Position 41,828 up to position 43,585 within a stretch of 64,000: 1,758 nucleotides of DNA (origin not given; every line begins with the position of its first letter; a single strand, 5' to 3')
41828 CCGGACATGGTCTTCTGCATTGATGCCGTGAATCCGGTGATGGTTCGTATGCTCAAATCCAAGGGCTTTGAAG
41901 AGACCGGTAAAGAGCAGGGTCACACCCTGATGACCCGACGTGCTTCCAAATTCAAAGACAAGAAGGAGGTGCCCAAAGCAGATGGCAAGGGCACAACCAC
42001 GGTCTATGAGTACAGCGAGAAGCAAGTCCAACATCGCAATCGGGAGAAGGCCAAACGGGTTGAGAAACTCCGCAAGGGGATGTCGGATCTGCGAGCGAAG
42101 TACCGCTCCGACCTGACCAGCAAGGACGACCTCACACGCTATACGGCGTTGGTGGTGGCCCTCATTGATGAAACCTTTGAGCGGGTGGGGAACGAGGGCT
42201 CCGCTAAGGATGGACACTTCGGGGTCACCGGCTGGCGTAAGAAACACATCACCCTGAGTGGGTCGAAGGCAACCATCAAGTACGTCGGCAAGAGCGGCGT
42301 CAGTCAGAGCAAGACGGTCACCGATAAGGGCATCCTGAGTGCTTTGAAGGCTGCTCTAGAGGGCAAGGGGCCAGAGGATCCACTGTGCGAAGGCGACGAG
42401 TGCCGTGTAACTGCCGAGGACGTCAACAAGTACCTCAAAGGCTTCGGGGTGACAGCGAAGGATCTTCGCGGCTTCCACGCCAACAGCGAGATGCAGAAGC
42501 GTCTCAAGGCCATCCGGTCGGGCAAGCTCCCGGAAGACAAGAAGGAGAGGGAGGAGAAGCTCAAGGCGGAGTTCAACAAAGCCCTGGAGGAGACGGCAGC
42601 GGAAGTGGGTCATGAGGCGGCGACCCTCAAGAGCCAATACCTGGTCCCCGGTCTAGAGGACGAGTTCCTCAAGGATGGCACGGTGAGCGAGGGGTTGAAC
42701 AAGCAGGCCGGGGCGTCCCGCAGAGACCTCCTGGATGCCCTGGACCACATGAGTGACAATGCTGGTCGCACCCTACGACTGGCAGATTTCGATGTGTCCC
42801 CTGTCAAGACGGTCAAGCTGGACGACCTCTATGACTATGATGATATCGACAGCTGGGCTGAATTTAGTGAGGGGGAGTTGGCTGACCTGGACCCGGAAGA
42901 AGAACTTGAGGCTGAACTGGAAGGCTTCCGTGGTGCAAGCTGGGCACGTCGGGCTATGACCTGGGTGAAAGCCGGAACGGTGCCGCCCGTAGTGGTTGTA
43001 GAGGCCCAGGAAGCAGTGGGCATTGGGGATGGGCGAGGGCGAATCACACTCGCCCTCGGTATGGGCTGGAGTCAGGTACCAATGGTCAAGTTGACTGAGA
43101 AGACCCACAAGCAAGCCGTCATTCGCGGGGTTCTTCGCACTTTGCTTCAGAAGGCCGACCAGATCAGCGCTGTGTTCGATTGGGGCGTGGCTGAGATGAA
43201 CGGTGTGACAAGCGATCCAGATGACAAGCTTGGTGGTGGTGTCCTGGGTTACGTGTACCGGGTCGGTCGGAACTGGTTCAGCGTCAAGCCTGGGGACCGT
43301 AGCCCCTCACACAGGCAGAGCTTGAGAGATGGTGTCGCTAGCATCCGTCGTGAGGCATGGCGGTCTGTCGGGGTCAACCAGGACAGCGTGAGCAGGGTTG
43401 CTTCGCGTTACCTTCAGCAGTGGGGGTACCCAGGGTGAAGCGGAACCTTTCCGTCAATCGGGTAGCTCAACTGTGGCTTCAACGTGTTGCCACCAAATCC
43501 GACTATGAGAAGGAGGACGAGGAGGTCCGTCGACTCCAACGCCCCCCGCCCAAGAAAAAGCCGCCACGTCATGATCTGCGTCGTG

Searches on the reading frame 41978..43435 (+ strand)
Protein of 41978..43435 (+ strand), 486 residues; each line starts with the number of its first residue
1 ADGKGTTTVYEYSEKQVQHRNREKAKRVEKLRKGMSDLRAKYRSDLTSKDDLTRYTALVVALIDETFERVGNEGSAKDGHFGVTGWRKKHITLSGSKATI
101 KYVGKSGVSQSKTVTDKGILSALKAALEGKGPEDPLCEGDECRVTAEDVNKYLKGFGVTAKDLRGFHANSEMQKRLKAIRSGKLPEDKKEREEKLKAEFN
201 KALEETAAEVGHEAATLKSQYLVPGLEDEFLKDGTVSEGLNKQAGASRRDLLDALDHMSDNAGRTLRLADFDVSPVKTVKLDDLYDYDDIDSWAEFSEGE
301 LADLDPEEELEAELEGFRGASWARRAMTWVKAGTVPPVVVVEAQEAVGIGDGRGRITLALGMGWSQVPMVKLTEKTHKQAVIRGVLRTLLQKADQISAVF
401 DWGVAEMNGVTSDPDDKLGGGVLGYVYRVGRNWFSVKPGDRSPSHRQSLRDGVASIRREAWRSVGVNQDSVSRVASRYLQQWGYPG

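Call 57: search_solved_structures(query=window:41978-43435:+, max_evalue=1)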
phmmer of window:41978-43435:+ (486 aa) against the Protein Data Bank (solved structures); distinct sequences matched with E-value up to 1: 16.
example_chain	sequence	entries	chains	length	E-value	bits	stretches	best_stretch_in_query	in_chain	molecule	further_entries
2f4q_A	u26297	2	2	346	8.9e-10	41.6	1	10-240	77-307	type I topoisomerase, putative | Putative Type I topoisomerase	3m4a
1nh3_A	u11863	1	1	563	1.1e-08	38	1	21-181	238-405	DNA topoisomerase I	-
1rr8_C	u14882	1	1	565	1.1e-08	38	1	21-181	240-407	DNA topoisomerase I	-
1ej9_A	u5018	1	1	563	1.1e-08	38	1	21-181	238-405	DNA TOPOISOMERASE I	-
1lpq_A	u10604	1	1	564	1.1e-08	38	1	21-181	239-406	DNA topoisomerase I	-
1a35_A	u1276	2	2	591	1.2e-08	37.9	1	21-181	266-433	PROTEIN (DNA TOPOISOMERASE I) | TOPOISOMERASE I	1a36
1k4s_A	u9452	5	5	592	1.2e-08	37.9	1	21-181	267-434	DNA topoisomerase I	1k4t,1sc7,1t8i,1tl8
1rrj_A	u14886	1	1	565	1.2e-08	37.9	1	21-181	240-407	DNA topoisomerase I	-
1seu_A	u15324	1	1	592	1.2e-08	37.9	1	21-181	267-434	DNA topoisomerase I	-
1a31_A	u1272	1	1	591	1.2e-08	37.9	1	21-181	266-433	PROTEIN (TOPOISOMERASE I)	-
1r49_A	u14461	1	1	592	3.1e-08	36.6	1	21-181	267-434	DNA topoisomerase I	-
2h7f_X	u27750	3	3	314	3.9e-07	32.9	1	2-233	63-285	DNA topoisomerase 1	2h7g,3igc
6z01_A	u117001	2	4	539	2.4e-06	30.3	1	18-194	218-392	DNA topoisomerase I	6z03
2b9s_A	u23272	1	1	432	1.4e-05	27.8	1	23-213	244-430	topoisomerase I-like protein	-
1a41_A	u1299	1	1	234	0.00027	23.6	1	54-233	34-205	TOPOISOMERASE I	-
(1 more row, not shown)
